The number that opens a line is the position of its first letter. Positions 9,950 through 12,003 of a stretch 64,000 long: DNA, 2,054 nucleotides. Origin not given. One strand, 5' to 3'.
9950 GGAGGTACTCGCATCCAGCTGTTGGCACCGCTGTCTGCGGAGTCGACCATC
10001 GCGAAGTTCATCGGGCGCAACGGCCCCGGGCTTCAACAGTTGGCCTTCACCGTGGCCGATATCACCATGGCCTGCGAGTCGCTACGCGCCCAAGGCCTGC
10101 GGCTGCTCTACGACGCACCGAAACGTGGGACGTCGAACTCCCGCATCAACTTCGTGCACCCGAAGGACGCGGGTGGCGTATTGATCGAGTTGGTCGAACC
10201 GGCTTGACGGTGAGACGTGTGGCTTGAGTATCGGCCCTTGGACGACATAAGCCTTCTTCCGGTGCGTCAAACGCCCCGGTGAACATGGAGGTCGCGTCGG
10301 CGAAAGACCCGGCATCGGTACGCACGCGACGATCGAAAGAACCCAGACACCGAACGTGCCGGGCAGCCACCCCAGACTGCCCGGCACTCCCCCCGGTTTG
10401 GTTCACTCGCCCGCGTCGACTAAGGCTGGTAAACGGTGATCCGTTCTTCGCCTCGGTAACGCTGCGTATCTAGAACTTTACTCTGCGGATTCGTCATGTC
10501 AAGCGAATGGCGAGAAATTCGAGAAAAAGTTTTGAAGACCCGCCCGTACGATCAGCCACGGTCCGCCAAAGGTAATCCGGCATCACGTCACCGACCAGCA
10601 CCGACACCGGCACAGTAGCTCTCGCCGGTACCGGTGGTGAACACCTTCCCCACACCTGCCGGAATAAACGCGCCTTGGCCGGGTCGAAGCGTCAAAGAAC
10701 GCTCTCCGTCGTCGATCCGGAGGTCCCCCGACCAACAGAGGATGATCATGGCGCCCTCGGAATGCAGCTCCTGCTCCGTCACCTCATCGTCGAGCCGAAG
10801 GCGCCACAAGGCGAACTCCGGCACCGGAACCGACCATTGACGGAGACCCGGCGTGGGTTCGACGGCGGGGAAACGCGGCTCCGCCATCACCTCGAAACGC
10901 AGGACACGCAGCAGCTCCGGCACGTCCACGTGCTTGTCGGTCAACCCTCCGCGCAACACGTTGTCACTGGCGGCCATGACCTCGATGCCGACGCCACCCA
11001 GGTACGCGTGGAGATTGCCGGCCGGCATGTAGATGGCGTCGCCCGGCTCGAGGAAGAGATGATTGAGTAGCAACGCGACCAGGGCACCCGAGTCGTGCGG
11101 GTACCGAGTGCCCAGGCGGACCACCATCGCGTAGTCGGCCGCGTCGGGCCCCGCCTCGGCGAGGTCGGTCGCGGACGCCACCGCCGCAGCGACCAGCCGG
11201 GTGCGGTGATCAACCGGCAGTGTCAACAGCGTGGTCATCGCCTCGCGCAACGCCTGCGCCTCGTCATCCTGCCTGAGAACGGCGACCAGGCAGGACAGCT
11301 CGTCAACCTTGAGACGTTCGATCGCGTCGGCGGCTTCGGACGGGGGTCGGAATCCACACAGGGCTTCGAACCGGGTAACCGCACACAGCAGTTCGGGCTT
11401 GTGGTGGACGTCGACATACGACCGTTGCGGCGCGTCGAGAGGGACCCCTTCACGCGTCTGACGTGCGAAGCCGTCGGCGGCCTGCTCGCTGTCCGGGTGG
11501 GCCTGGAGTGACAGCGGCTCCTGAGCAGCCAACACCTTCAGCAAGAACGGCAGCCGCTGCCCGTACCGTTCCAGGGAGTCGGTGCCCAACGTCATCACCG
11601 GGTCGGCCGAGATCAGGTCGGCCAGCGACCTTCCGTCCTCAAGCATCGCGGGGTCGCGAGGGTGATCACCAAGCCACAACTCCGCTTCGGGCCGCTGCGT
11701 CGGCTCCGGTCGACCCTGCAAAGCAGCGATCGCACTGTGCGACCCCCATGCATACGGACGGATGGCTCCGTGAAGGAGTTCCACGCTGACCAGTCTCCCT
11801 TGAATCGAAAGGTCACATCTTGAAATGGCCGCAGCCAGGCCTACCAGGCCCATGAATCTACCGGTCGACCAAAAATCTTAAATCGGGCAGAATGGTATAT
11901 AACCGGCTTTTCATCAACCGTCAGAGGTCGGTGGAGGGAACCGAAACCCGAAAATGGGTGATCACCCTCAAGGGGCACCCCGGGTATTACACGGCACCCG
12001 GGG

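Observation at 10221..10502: Strong promoter driving an ORF-less, rod-shaped candidate ncRNA (6S/Ms1-like?)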

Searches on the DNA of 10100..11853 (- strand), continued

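Call 78: search_with_rna_model(model_id=R1, sources=[window, L001, L002, L003, L004, L005, L016, L017, L018, L020, L021, L022, L023, L024, L025, L026, L027, L028, L029, L030, L031, L032, L033, L034, L035, L036, L037, L039, L040, L041, L042, L043, L044, L046, L047, L048, L049, L050, L051, L052, L053, L054, L055, L056, L057, L059, L061, L062, L063, L064, L065, L066, L067, L071, L072, L073, L074, L075, L076, L077, L078, L079, L080, L081, L083, L085, L087, L088, L089, L090, L091, L092, L093, L094, L096, L098, L099, L100], max_evalue=0.000001, make_alignment=true)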
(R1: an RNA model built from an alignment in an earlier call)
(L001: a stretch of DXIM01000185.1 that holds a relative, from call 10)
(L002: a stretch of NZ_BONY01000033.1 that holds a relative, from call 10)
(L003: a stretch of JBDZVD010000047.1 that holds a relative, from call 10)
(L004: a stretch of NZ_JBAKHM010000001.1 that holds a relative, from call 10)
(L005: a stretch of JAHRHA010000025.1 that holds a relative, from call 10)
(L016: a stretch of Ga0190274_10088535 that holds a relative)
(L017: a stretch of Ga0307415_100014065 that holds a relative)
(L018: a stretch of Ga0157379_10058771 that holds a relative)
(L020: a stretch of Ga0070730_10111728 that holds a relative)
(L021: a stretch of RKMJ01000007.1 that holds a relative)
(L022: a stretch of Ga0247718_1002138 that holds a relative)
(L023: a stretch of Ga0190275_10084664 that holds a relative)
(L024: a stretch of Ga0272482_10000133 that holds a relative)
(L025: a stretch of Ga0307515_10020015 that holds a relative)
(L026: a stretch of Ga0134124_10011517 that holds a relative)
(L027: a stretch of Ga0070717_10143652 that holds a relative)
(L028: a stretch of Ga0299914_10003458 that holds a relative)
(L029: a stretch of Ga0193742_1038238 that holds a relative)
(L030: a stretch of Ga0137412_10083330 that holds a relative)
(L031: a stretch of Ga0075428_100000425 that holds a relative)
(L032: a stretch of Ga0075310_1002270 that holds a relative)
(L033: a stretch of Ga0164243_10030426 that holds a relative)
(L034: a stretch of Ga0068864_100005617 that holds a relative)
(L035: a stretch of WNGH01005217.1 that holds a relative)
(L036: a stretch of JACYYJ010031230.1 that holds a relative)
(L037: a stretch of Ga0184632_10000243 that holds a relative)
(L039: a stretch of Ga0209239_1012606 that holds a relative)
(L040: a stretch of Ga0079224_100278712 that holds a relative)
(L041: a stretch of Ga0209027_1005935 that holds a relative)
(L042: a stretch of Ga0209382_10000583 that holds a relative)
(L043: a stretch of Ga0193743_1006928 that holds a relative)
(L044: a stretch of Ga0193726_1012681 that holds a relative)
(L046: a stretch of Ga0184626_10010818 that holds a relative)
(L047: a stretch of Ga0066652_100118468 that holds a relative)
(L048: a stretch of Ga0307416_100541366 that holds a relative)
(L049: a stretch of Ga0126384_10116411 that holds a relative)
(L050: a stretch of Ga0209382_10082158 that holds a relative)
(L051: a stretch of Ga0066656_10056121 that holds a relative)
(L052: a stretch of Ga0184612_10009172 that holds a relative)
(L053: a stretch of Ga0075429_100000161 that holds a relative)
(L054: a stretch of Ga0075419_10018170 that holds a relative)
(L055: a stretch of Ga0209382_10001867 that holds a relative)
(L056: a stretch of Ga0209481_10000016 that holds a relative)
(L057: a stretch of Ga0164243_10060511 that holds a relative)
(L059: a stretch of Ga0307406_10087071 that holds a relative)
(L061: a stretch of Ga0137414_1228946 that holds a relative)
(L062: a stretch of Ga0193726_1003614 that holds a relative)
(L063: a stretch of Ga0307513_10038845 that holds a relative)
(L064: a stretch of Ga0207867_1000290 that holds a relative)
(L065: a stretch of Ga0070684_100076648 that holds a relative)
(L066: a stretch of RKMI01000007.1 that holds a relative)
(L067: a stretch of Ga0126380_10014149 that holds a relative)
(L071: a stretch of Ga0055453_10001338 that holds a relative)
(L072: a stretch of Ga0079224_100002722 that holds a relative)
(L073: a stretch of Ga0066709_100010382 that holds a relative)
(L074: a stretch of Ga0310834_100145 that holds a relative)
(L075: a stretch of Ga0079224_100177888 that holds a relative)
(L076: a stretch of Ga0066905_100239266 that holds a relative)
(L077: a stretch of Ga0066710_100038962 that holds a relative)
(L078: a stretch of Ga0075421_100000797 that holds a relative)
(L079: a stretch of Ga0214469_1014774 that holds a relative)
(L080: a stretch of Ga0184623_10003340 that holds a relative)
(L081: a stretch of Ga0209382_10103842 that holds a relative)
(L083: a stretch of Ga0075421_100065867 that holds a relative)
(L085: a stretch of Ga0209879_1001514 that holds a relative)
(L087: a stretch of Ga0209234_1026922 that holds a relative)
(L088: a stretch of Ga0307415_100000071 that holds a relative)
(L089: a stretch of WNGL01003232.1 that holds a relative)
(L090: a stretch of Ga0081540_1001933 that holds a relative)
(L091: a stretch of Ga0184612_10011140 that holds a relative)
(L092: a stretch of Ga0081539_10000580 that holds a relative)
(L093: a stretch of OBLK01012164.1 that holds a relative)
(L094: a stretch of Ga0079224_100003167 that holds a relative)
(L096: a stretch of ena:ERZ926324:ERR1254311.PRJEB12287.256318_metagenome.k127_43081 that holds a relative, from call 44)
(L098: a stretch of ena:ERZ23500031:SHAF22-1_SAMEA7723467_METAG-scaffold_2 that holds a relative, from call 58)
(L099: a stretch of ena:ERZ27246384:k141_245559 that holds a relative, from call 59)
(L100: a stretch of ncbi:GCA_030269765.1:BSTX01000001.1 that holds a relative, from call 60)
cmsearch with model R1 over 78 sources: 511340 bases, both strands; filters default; matches with E-value up to 0.000001: 78.
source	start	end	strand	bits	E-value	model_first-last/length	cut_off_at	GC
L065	1950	2070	+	129.5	2.7e-28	1-121/121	no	0.68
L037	1292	1412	-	128.3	5.1e-28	1-121/121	no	0.66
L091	3152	3272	+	127.4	8e-28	1-121/121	no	0.69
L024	405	526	-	127.4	8.1e-28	1-121/121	no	0.72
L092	10539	10660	+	127.3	8.7e-28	1-121/121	no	0.72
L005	4320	4440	+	127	1e-27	1-121/121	no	0.68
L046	2214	2334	-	126.9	1.1e-27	1-121/121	no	0.69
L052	991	1111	-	126.9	1.1e-27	1-121/121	no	0.69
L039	555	675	+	123.7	6.3e-27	1-121/121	no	0.72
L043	5949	6071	+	123.5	6.8e-27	1-121/121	no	0.67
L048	972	1091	+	121.5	2.1e-26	1-121/121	no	0.64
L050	48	168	-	120.8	3e-26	1-121/121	no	0.71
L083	1300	1420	-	120.8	3e-26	1-121/121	no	0.71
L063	3856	3976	-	120.6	3.4e-26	1-121/121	no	0.74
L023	428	549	-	119.8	5.1e-26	1-121/121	no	0.7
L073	4455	4576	+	119.7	5.6e-26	1-121/121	no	0.73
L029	1686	1807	+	119.5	6.2e-26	1-121/121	no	0.73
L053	2617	2734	+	119.4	6.3e-26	1-121/121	no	0.7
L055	3537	3654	-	119.4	6.3e-26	1-121/121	no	0.7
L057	728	848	+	119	8.1e-26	1-121/121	no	0.73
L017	4524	4644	+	118.5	1.1e-25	1-121/121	no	0.67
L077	5383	5504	+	117.5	1.8e-25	1-121/121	no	0.74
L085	966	1085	-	117.2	2.1e-25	1-121/121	no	0.67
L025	4906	5028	-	115.8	4.7e-25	1-121/121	no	0.67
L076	127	249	+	115.2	6.5e-25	1-121/121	no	0.68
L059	1573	1692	-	114.7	8.4e-25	1-121/121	no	0.68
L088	4319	4438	+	113.9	1.3e-24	1-121/121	no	0.7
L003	4200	4321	+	113.6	1.5e-24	1-121/121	no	0.73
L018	932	1053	-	111.9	3.9e-24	1-121/121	no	0.7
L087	346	464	-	111.8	4.1e-24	1-121/121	no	0.72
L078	389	507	-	111.3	5.3e-24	1-121/121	no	0.66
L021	3714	3835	-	111.2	5.7e-24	1-121/121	no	0.72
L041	3173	3291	-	111.2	5.9e-24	1-121/121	no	0.74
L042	933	1051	+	110.6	7.8e-24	1-121/121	no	0.65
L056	2502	2605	-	110.6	7.9e-24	1-121/121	no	0.74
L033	1040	1160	-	109.6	1.4e-23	1-121/121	no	0.71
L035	7377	7497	-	109.2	1.7e-23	1-121/121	no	0.75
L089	9620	9740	+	109.2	1.7e-23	1-121/121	no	0.75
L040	1710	1809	+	109.1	1.8e-23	1-121/121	no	0.72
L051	349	466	-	108.1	3.1e-23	1-121/121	no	0.72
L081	2269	2389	+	108.1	3.2e-23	1-121/121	no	0.65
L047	256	372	+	107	5.6e-23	1-121/121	no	0.7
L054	216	320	+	106.6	7e-23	1-121/121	no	0.71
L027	1344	1465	+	105.6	1.2e-22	1-121/121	no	0.71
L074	2616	2715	-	104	2.9e-22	1-121/121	no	0.69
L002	4227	4348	+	102.4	6.8e-22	1-121/121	no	0.64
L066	692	813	+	101.6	1.1e-21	1-121/121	no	0.74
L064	5853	5974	+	99.5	3.4e-21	1-121/121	no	0.77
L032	533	652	-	99.4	3.6e-21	1-121/121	no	0.73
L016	164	284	-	98.8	5e-21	1-121/121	no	0.67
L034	4053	4183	+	98.4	6.2e-21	1-121/121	no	0.69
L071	244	365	-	98.1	7.2e-21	1-121/121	no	0.7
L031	6148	6268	+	97.1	1.3e-20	1-121/121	no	0.67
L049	494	615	-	96.7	1.6e-20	1-121/121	no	0.66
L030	760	881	-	96.3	1.9e-20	1-121/121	no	0.71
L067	3387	3508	+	95.8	2.6e-20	1-121/121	no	0.7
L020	146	264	+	95.6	2.9e-20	1-121/121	no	0.74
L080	293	417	-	95.1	3.7e-20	1-121/121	no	0.71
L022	2537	2661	+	95.1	3.7e-20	1-121/121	no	0.74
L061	4912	5033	+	94.7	4.7e-20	1-121/121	no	0.63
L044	3546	3667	-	94.7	4.7e-20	1-121/121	no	0.72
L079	728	833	-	90.8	3.9e-19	1-121/121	no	0.69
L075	870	975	-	90.7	4.1e-19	1-121/121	no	0.69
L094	2251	2351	+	89.6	7.4e-19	1-121/121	no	0.67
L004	4302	4423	+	84.6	1.2e-17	1-121/121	no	0.77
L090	714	834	+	80.4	1.2e-16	1-121/121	no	0.75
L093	727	845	-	78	4.2e-16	1-121/121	no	0.66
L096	3742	3864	+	77.5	5.6e-16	1-121/121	no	0.73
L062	1104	1231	+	77.2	6.5e-16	1-121/121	no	0.65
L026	26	150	+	77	7.5e-16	1-121/121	no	0.62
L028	5468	5569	+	74.9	2.3e-15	1-121/121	no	0.69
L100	4614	4756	+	74.8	2.4e-15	1-121/121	no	0.7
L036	2724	2843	-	72.1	1.1e-14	1-121/121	no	0.69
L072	1622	1741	+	71.9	1.2e-14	1-121/121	no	0.69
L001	4352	4454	+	65.1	4.8e-13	1-121/121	no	0.66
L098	3819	3934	+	63.3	1.3e-12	1-121/121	no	0.67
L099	3807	3934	+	57.3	3.5e-11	1-121/121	no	0.7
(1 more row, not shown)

Alignment A5: 78 matches aligned to the model, 191 columns, each read 5' to 3' on its own strand. Consensus structure (alignment columns), stored with it:
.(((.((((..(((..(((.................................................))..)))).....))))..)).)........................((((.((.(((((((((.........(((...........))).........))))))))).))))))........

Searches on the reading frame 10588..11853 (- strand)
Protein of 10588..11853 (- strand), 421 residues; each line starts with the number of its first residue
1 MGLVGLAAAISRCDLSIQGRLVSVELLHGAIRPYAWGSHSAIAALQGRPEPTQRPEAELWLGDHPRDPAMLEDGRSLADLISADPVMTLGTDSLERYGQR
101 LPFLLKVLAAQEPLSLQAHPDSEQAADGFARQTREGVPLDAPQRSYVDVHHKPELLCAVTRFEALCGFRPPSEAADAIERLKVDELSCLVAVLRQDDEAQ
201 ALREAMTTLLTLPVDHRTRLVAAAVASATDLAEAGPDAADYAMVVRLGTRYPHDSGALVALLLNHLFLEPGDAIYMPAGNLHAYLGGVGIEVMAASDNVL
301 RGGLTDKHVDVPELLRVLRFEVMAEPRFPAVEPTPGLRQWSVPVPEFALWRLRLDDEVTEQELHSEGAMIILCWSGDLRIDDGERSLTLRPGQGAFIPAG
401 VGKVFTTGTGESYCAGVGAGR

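Call 7: search_protein_families(library=pfam, proteins=[window:10588-11853:-])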
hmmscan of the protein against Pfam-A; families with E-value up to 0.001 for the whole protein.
window:10588-11853:- (421 aa): 3 families
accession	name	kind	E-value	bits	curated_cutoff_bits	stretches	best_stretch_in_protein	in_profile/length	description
PF20511.4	PMI_typeI_cat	-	3.3e-30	105.5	22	1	28-170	5-142/143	Phosphomannose isomerase type I, catalytic domain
PF21621.3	MPI_cupin_dom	-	9.1e-07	29.2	27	1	347-411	11-73/79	Mannose-6-phosphate isomerase, cupin domain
PF07883.17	Cupin_2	-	5.2e-06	26.5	27.2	0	358-401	10-52/70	Cupin domain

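Call 10: find_related_loci(query=window:10588-11853:-, collection=genome_contigs, flank=3000)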
Query window:10588-11853:- (421 aa) in genome_contigs; peptide patterns used: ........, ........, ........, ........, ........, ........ (x = any residue, [..] = any of these).
139 stretches matched a pattern; 14 encode a relative of the query (tblastn E <= 1e-3); 14 distinct loci.
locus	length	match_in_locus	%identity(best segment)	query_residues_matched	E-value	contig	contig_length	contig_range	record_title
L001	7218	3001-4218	65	14-418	7e-171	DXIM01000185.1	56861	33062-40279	MAG TPA_asm: Candidatus Stackebrandtia faecavium isolate ChiGjej4B4-770 ChiGjej4B4M5__C432900_L56861_SAMN08009847, whole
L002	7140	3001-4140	49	11-417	5e-107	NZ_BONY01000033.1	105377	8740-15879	Rhizocola hellebori strain NBRC 109834 sequence033, whole genome shotgun sequence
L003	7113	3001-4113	49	24-417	4e-107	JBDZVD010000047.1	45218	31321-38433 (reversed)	MAG: Micromonosporaceae bacterium isolate PE_dung27 NODE_287_length_45218, whole genome shotgun sequence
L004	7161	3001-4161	52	22-418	8e-102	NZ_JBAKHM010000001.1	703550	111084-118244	Micromonospora sp. CPCC 205556 Scaffold1_1, whole genome shotgun sequence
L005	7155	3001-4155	48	24-408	5e-94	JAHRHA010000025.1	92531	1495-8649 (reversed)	MAG: Micromonosporaceae bacterium isolate CR_Sed_300A_bin.20 scaffold_41, whole genome shotgun sequence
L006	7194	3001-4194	45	20-417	2e-90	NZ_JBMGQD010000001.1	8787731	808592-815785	Streptomyces sp. SAI-170 Ga0556106_01, whole genome shotgun sequence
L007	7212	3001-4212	39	15-417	2e-88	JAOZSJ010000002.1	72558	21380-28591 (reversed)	MAG: Desulfobacterales bacterium isolate GMC6.metabat2.155 GMC6_89_length_72558_cov_13.680951, whole genome shotgun sequ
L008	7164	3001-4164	45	24-413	1e-87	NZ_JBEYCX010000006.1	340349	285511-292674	Streptomyces sp. NPDC013455 NPDC013455_215_E2.ctg-0006, whole genome shotgun sequence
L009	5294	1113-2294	44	24-415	1e-87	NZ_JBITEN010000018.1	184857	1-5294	Streptomyces sp. NPDC051315 NPDC051315_56_C8.ctg-0018, whole genome shotgun sequence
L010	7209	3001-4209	41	16-420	2e-82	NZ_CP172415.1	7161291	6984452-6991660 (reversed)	Streptomyces sp. BBFR2 chromosome, complete genome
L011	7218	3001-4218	42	15-418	2e-83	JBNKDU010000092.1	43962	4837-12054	MAG: Desulfobacteraceae bacterium isolate F1.bin.3.orig k141_1532942, whole genome shotgun sequence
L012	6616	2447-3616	33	5-399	1e-62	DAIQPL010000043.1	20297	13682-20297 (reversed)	MAG TPA_asm: Flavisolibacter sp. isolate CTOTU21646 NODE_654_length_20297_cov_5.763660, whole genome shotgun sequence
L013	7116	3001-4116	34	21-397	1e-57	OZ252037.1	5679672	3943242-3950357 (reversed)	MAG: Flavisolibacter sp. isolate 76ae5774-17f9-4149-863b-b63760e08cf3 genome assembly, chromosome: 1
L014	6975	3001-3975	31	37-358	4e-42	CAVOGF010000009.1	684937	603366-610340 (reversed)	MAG: uncultured Chitinophagaceae bacterium isolate MFD10113.bin.2.205 genome assembly, contig: contig_7333, whole genome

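Call 43: find_homologous_proteins(query=window:10588-11853:-, max_evalue=1e-30)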
Query window:10588-11853:- (421 aa): 7998 proteins with E <= 1e-30 among 8000 candidates; the best 120 are listed.
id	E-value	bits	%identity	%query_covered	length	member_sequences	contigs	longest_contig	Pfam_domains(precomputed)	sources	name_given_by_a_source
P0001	3.3e-265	898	100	95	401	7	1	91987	PF07883.18,PF20511.5,PF21621.4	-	-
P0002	7.1e-204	696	77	95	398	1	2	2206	PF07883.18,PF20511.5,PF21621.4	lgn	-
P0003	7.9e-202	689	77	95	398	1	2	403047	PF20511.5,PF21621.4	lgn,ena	-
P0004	7.7e-186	636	71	95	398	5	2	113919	PF20511.5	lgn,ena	-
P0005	1.5e-166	573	65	96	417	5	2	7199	PF20511.5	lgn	-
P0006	1.8e-161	556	64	94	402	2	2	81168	PF20511.5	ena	-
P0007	8.7e-160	550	63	95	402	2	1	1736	PF20511.5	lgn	-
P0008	3.8e-158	545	62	94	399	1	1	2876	PF20511.5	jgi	jgi:mannose-6-phosphate isomerase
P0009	3.9e-156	538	62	95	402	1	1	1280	PF20511.5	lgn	-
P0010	8.8e-156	537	64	94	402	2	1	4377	PF20511.5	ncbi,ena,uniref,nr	ncbi:MAG TPA: mannose-6-phosphate isomerase, class I [Stackebrandtia sp.]|uniref:mannose-6-phosphate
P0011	4.2e-154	532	62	94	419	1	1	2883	PF20511.5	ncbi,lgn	ncbi:MAG: mannose-6-phosphate isomerase, class I [Stackebrandtia sp.]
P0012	1.2e-153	530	61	94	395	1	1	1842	PF20511.5,PF21621.4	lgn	-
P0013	9.1e-152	524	61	94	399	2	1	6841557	PF20511.5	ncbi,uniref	ncbi:mannose-6-phosphate isomerase, class I [Stackebrandtia nassauensis]|uniref:mannose-6-phosphate 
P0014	1.3e-150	520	65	87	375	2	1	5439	PF20511.5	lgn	-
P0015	2.7e-149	516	64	88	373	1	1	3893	PF20511.5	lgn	-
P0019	5.6e-136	472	57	94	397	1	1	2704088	PF20511.5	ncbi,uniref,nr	ncbi:mannose-6-phosphate isomerase, class I [Actinorhabdospora filicis]|uniref:mannose-6-phosphate i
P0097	1.7e-110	388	52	94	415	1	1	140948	PF20511.5,PF21621.4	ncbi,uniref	ncbi:mannose-6-phosphate isomerase, class I [Streptosporangium sp. NPDC000396]|uniref:mannose-6-phos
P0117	1.3e-109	385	54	94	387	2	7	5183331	PF20511.5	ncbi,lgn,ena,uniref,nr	ncbi:mannose-6-phosphate isomerase, class I [Salinispora tropica]|uniref:mannose-6-phosphate isomera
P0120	1.4e-109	385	53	92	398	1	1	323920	PF20511.5,PF21621.4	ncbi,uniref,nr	ncbi:mannose-6-phosphate isomerase, class I [Microtetraspora niveoalba]|uniref:mannose-6-phosphate i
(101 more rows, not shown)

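Call 44: find_encoding_contigs(protein=P0117, flank=2500, max_places=1)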
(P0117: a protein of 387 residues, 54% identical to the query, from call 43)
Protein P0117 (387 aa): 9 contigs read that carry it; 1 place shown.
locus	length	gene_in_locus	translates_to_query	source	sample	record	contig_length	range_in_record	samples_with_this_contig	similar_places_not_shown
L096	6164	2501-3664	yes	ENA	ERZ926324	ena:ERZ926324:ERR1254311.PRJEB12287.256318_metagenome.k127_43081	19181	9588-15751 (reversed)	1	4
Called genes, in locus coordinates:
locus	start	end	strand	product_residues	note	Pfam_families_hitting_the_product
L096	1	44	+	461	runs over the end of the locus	PF02878:PGM_PMM_I, PF02879:PGM_PMM_II, PF02880:PGM_PMM_III, PF00408:PGM_PMM_IV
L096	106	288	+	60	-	PF03966:Trm112p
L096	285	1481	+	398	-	PF10432:bact-PGI_C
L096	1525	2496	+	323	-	PF01545:Cation_efflux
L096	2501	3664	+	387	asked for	PF20511:PMI_typeI_cat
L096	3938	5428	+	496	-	PF05221:AdoHcyase, PF00670:AdoHcyase_NAD, PF02826:2-Hacid_dh_C (weak), PF07991:KARI_N (weak)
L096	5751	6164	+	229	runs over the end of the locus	PF00072:Response_reg, PF00486:Trans_reg_C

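Call 45: find_encoding_contigs(protein=P0097, flank=2500, max_places=1)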
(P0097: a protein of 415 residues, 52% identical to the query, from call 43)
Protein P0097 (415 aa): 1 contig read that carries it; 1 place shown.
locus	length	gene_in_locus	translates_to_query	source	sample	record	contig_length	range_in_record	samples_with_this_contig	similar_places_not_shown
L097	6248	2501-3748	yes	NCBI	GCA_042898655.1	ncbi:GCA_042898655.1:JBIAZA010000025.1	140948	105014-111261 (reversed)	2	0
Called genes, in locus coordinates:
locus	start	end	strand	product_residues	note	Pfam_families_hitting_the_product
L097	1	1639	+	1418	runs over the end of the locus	PF01074:Glyco_hydro_38N, PF09261:Alpha-mann_mid, PF07748:Glyco_hydro_38C (weak), PF10633:NPCBM_assoc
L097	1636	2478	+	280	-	PF23716:DUF7158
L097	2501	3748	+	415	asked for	PF20511:PMI_typeI_cat, PF21621:MPI_cupin_dom (weak)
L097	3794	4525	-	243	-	PF02665:Nitrate_red_gam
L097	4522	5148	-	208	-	PF02613:Nitrate_red_del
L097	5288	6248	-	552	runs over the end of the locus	PF13247:Fer4_11, PF12838:Fer4_7 (weak), PF13237:Fer4_10, PF14711:Nitr_red_bet_C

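Call 46: find_encoding_contigs(protein=P0013, flank=2500, max_places=1)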
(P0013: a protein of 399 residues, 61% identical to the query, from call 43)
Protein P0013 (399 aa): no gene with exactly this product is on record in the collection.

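Call 58: find_encoding_contigs(protein=P0003, flank=2500, max_places=1)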
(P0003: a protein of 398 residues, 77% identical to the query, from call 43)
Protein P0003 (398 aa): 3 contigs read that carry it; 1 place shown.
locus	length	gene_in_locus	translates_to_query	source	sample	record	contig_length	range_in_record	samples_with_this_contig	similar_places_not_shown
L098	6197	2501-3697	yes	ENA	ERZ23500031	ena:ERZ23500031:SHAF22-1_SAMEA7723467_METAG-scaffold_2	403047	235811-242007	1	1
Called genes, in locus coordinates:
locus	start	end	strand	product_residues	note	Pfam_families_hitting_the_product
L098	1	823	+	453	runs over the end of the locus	PF02878:PGM_PMM_I, PF02879:PGM_PMM_II, PF02880:PGM_PMM_III, PF00408:PGM_PMM_IV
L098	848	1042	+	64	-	PF03966:Trm112p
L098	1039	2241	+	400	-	PF10432:bact-PGI_C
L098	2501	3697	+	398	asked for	PF20511:PMI_typeI_cat, PF21621:MPI_cupin_dom (weak)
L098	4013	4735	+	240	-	PF01209:Ubie_methyltran, PF13489:Methyltransf_23 (weak), PF08003:Methyltransf_9 (weak), PF13847:Methyltransf_31, PF08241:Methyltransf_11, PF08242:Methyltransf_12 (weak), PF13649:Methyltransf_25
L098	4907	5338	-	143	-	PF00903:Glyoxalase, PF13468:Glyoxalase_3, PF13669:Glyoxalase_4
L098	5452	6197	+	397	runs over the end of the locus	PF00108:Thiolase_N, PF00109:ketoacyl-synt (faint), PF02803:Thiolase_C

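Call 59: find_encoding_contigs(protein=P0004, flank=2500, max_places=1)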
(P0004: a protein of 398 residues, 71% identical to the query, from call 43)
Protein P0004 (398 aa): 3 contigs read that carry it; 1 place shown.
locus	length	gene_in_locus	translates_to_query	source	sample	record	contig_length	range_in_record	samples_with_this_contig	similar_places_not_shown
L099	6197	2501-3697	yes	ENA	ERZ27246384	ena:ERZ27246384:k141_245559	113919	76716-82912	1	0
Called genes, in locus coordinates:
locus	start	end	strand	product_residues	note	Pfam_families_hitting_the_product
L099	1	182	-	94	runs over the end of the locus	-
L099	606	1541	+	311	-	PF01545:Cation_efflux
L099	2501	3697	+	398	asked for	PF20511:PMI_typeI_cat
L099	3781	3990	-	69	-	-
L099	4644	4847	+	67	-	-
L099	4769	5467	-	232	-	-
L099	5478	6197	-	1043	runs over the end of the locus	PF00486:Trans_reg_C (weak), PF03704:BTAD, PF13191:AAA_16 (weak), PF13401:AAA_22 (weak), PF20703:nSTAND1 (weak), PF17874:TPR_MalT, PF13424:TPR_12 (weak)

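Call 60: find_encoding_contigs(protein=P0019, flank=2500, max_places=1)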
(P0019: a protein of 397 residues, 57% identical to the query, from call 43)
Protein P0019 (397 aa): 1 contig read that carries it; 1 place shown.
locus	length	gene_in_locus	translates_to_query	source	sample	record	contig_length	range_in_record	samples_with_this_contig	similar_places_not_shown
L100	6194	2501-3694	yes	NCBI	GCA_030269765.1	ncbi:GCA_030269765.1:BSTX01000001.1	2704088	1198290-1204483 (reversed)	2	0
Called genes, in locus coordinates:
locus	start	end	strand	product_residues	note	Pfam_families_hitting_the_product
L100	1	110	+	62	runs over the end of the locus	PF03966:Trm112p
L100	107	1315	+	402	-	PF10432:bact-PGI_C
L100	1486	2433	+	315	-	PF01545:Cation_efflux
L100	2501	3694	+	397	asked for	PF20511:PMI_typeI_cat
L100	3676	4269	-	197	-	PF01169:GDT1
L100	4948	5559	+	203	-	PF03067:LPMO_10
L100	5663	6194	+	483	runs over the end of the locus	PF05221:AdoHcyase, PF00670:AdoHcyase_NAD, PF02826:2-Hacid_dh_C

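Call 64: find_encoding_contigs(protein=P0120, flank=2500, max_places=1)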
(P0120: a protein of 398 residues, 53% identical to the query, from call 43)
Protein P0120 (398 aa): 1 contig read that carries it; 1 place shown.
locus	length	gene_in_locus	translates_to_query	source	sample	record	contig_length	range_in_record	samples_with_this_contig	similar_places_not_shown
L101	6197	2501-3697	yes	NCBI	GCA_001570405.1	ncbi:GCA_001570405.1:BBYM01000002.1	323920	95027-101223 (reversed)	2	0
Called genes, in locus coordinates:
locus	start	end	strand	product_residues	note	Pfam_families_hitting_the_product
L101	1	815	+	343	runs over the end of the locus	PF00356:LacI, PF00532:Peripla_BP_1, PF13377:Peripla_BP_3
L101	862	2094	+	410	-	-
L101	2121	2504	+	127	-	PF03644:Glyco_hydro_85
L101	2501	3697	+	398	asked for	PF20511:PMI_typeI_cat, PF21621:MPI_cupin_dom (weak)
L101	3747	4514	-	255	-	-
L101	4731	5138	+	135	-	PF03860:Csp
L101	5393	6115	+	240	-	PF13481:AAA_25 (faint), PF00005:ABC_tran, PF13304:AAA_21 (faint)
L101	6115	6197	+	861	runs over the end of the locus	PF02687:FtsX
